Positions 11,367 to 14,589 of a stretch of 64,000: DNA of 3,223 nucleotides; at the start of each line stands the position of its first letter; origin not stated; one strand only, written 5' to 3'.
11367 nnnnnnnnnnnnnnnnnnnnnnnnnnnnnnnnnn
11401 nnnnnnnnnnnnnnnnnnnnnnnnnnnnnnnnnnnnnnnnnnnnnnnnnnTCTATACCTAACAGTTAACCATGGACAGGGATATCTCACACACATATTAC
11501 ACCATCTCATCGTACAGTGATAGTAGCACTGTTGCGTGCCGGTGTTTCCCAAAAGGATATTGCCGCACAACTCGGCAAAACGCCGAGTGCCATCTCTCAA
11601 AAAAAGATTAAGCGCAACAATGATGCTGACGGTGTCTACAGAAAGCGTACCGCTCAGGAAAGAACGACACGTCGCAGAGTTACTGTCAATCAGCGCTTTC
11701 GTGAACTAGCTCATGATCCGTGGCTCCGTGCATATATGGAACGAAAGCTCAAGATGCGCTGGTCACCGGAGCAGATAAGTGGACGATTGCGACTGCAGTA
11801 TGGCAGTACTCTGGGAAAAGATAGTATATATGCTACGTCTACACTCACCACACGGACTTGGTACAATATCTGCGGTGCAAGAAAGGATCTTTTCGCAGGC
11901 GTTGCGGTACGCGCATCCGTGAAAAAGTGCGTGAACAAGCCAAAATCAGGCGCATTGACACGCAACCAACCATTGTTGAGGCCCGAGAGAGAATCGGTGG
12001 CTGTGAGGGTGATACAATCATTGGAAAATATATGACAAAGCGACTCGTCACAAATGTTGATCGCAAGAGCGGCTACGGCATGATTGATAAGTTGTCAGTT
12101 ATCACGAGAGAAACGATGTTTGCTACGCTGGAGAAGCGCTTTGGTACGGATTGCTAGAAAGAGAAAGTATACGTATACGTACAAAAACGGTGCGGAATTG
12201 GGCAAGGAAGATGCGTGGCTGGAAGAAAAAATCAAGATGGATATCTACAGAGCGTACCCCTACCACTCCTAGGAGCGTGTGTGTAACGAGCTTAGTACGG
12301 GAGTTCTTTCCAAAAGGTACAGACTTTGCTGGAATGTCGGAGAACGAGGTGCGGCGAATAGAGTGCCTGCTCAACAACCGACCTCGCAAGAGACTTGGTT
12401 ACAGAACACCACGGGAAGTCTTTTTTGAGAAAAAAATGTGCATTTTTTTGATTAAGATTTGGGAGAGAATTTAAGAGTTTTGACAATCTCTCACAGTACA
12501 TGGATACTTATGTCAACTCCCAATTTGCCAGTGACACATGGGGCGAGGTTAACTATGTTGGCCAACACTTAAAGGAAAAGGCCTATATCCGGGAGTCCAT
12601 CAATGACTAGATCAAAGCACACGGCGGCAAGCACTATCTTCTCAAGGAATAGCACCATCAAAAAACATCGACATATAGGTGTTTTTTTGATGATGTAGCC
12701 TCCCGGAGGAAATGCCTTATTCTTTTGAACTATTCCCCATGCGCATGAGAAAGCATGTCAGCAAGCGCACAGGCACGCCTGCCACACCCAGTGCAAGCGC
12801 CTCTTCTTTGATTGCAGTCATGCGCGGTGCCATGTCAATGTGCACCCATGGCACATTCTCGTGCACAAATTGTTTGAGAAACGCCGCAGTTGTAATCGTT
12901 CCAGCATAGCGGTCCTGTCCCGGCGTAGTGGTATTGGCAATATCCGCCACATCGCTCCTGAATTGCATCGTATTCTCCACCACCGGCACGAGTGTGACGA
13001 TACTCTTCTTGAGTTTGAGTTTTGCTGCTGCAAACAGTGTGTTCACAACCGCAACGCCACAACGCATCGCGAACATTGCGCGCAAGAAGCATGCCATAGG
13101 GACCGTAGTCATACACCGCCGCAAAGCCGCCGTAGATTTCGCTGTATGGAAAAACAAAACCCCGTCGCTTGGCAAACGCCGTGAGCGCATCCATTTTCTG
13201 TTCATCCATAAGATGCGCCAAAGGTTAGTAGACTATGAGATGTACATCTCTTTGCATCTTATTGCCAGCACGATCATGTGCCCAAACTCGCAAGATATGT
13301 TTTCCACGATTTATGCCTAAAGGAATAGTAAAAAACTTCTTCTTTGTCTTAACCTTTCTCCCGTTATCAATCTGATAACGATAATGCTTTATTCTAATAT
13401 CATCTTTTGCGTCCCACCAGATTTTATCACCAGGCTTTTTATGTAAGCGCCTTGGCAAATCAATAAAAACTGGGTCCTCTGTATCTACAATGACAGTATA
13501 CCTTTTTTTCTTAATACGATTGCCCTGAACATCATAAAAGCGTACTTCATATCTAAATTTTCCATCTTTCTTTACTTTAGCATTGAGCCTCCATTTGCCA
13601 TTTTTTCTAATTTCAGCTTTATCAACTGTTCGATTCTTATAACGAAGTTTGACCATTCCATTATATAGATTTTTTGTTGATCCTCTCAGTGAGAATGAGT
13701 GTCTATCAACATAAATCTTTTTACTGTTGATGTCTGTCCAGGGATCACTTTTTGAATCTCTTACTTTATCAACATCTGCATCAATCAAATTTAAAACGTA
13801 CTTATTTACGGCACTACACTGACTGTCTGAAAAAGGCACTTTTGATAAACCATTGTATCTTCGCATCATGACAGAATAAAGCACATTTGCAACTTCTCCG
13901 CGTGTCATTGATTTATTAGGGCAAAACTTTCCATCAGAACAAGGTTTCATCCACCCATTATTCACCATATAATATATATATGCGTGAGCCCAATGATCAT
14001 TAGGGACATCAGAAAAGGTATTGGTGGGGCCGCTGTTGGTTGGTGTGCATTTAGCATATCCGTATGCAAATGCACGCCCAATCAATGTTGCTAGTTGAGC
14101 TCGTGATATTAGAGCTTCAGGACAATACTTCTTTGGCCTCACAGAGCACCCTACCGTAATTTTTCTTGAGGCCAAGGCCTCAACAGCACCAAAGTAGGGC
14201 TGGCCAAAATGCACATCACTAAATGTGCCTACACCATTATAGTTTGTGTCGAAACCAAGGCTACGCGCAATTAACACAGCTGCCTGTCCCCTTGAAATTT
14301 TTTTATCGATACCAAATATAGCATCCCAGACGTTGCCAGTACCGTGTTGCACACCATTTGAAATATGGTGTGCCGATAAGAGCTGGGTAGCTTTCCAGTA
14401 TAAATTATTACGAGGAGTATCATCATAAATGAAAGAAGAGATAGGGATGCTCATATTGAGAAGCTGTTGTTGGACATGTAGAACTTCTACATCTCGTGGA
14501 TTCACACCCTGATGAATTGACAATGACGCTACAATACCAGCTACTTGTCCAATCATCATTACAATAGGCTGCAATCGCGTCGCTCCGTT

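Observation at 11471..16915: Island bracketed by two decayed, same-orientation IS30 copies carrying gene debris and a secreted SLH-domain FAD oxidoreductase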

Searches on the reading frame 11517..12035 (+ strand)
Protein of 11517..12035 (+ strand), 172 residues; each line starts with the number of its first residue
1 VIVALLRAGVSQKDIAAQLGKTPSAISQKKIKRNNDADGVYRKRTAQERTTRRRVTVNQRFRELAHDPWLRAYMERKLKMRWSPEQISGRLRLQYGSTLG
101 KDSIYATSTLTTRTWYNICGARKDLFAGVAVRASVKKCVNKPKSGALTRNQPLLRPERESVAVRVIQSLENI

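Call 3: search_protein_families(library=pfam, proteins=[window:11517-12035:+], max_evalue=0.01)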
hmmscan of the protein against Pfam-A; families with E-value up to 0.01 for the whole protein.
window:11517-12035:+ (172 aa): 5 families
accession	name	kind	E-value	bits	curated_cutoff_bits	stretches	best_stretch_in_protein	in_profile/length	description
PF13384.12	HTH_23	-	0.00041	20.5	24.6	0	2-27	10-35/50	Homeodomain-like domain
PF13565.12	HTH_32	-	0.00075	20.4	33.7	1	38-105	15-70/73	Homeodomain-like domain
PF13936.12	HTH_38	-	0.0047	17.1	27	1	2-27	13-38/44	Helix-turn-helix domain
PF01381.28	HTH_3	-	0.005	17.3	23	0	6-28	6-28/55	Helix-turn-helix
PF13560.12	HTH_31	-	0.006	17.3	27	0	7-27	12-32/64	Helix-turn-helix domain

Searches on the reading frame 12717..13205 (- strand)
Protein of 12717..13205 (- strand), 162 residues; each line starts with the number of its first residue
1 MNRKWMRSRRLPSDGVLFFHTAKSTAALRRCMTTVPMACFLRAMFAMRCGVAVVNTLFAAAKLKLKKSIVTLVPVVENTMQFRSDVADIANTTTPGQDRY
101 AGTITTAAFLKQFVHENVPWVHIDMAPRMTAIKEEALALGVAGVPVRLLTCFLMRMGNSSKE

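Call 3: search_protein_families(library=pfam, proteins=[window:12717-13205:-], max_evalue=0.01)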
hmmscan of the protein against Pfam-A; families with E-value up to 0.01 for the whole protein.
window:12717-13205:- (162 aa): 1 family
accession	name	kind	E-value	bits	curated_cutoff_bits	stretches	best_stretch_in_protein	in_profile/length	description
PF00883.26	Peptidase_M17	-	6.3e-16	59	25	1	81-149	244-309/310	Cytosol aminopeptidase family, catalytic domain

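Call 12: search_protein_families(library=ncbifam, proteins=[window:12717-13205:-], max_evalue=0.01)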
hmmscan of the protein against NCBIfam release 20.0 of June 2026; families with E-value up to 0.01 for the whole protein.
window:12717-13205:- (162 aa): 13 families
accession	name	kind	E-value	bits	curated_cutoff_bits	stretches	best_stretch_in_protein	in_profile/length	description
NF002073.0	PRK00913.1-2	equivalog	1.5e-16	60.3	432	1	81-157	427-502/505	leucyl aminopeptidase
NF002083.0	PRK00913.3-5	equivalog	3.2e-15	56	468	1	83-155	421-489/492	leucyl aminopeptidase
NF002082.0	PRK00913.3-4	equivalog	9.5e-15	54.4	552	1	81-154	432-501/504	leucyl aminopeptidase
NF002074.0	PRK00913.1-4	equivalog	1.2e-14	54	415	1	81-155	426-492/496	leucyl aminopeptidase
NF002075.0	PRK00913.2-2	equivalog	6.5e-13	48.3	468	1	83-153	427-496/502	leucyl aminopeptidase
NF002077.0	PRK00913.2-4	equivalog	1.2e-12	47.6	471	1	82-153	428-495/501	leucyl aminopeptidase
NF002076.0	PRK00913.2-3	equivalog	1.5e-11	44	491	1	82-154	423-491/494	leucyl aminopeptidase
NF002081.0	PRK00913.3-3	equivalog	1.8e-09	37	485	1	82-156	407-481/485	leucyl aminopeptidase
NF003450.0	PRK05015.1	equivalog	3.7e-09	35.8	437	1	79-154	352-426/429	aminopeptidase PepB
NF002080.0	PRK00913.3-2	equivalog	7.6e-09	34.9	475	1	82-127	380-421/447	leucyl aminopeptidase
NF002072.0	PRK00913.1-1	equivalog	8.3e-09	34.5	826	1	74-157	420-496/502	leucyl aminopeptidase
NF002078.0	PRK00913.2-5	equivalog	3.9e-07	29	622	1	74-151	416-492/500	leucyl aminopeptidase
NF002079.0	PRK00913.3-1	equivalog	6.1e-06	25.2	1013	1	83-154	419-490/496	leucyl aminopeptidase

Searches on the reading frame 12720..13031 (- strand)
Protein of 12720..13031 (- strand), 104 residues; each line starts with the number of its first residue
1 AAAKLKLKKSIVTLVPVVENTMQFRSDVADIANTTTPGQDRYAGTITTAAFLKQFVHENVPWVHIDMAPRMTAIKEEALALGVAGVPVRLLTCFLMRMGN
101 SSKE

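Call 29: find_homologous_proteins(query=window:12720-13031:-, max_evalue=0.001)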
Query seq(104 aa) (104 aa): 3 proteins with E <= 0.001 among 23 candidates.
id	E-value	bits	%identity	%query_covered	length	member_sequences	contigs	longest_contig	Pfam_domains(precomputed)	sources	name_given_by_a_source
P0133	2.2e-60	218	100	100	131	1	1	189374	PF00883.27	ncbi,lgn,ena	-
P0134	1.0e-10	59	54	68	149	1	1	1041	PF00883.27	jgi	jgi:leucyl aminopeptidase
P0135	3.1e-6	45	41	74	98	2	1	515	PF00883.27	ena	-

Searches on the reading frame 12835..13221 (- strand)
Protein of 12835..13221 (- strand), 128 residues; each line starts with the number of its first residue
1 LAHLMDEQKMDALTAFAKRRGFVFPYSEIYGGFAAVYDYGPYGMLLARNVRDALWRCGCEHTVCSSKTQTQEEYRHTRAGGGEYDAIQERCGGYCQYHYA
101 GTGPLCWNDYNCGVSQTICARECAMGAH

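Call 3: search_protein_families(library=pfam, proteins=[window:12835-13221:-], max_evalue=0.01)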
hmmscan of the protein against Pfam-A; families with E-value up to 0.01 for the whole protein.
window:12835-13221:- (128 aa): 0 families

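Call 12: search_protein_families(library=ncbifam, proteins=[window:12838-13221:-], max_evalue=0.01)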
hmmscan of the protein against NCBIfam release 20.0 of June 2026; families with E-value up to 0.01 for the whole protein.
seq(128 aa): 3 families
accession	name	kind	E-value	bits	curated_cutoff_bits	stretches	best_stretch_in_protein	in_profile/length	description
NF011484.0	PRK14894.1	equivalog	5.5e-14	51.2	1050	1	8-57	4-53/539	glycine--tRNA ligase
NF003211.1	PRK04173.1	equivalog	9.4e-14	51.1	312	1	10-57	1-48/454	glycine--tRNA ligase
TIGR00389.1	glyS_dimeric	equivalog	5.3e-11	41.8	243.3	1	9-56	2-49/565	glycine--tRNA ligase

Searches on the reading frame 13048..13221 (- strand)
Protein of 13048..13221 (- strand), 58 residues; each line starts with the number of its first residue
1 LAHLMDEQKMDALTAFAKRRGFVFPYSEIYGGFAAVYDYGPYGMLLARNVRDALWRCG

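Call 22: find_homologous_proteins(query=window:13048-13221:-, max_evalue=0.001)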
Query seq(58 aa) (58 aa): 10 proteins with E <= 0.001 among 10 candidates.
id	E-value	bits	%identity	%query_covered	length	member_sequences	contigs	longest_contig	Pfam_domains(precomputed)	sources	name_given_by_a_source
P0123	4.0e-15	73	59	93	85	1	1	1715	-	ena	-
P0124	2.5e-13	67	62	91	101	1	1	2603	-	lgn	-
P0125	3.2e-13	67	68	81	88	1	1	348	-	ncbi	-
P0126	5.3e-13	66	71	72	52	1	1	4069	-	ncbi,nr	ncbi:MAG: glycine--tRNA ligase, partial [bacterium]|nr:glycine--tRNA ligase [bacterium]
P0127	1.8e-12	64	71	78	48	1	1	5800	-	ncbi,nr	ncbi:MAG: glycine--tRNA ligase, partial [bacterium]|nr:glycine--tRNA ligase [bacterium]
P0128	4.0e-12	63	58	86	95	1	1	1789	-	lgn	-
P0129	8.2e-12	62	66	81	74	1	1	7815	-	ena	-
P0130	6.5e-11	59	55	84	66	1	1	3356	-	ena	-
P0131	1.6e-10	58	61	76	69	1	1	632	-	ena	-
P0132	5.9e-10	56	64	76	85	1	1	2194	-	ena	-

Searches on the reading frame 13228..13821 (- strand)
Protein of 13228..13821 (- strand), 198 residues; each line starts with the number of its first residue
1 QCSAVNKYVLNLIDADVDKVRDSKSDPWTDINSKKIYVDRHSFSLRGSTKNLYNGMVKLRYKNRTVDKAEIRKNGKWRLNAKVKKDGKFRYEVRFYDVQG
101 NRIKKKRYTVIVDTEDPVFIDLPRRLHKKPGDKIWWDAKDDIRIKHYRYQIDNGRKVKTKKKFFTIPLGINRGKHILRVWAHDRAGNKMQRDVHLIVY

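Call 41: search_protein_families(library=pfam, proteins=[window:13228-13821:-], max_evalue=10)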
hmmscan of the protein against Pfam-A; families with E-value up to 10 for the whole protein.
seq(198 aa): 4 families
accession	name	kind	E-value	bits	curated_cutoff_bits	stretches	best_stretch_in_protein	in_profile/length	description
PF19077.6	Big_13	-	2e-10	41.5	27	2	42-114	30-102/102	Bacterial Ig-like domain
PF15418.12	DUF4625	-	0.0023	18.6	27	1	148-196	81-129/131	Domain of unknown function (DUF4625)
PF09136.16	Glucodextran_B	-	0.0096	16.3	27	1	153-193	36-77/83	Glucodextranase, domain B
PF07233.18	DUF1425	-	0.046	14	28.3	1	60-106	15-61/96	Protein of unknown function (DUF1425)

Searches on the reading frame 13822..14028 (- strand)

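Call 41: search_protein_families(library=pfam, proteins=[window:13822-14028:-], max_evalue=10)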
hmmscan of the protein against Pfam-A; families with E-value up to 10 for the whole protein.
seq(69 aa): 1 family
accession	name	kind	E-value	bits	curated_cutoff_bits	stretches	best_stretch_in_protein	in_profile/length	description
PF00395.25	SLH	-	1.9e-08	34.6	20.8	1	4-47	1-44/44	S-layer homology domain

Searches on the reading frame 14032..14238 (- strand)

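Call 41: search_protein_families(library=pfam, proteins=[window:14032-14238:-], max_evalue=10)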
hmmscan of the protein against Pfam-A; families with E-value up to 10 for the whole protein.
seq(69 aa): 1 family
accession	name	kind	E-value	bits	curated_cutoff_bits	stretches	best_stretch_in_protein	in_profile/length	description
PF00395.25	SLH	-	0.004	17.5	20.8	1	6-50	2-44/44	S-layer homology domain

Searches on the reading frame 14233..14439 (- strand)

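Call 41: search_protein_families(library=pfam, proteins=[window:14233-14439:-], max_evalue=10)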
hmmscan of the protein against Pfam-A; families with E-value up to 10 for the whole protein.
seq(69 aa): 1 family
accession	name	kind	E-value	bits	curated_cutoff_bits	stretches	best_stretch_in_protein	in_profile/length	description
PF01323.26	DSBA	-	0.23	11.6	25.6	1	31-65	102-136/191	DSBA-like thioredoxin domain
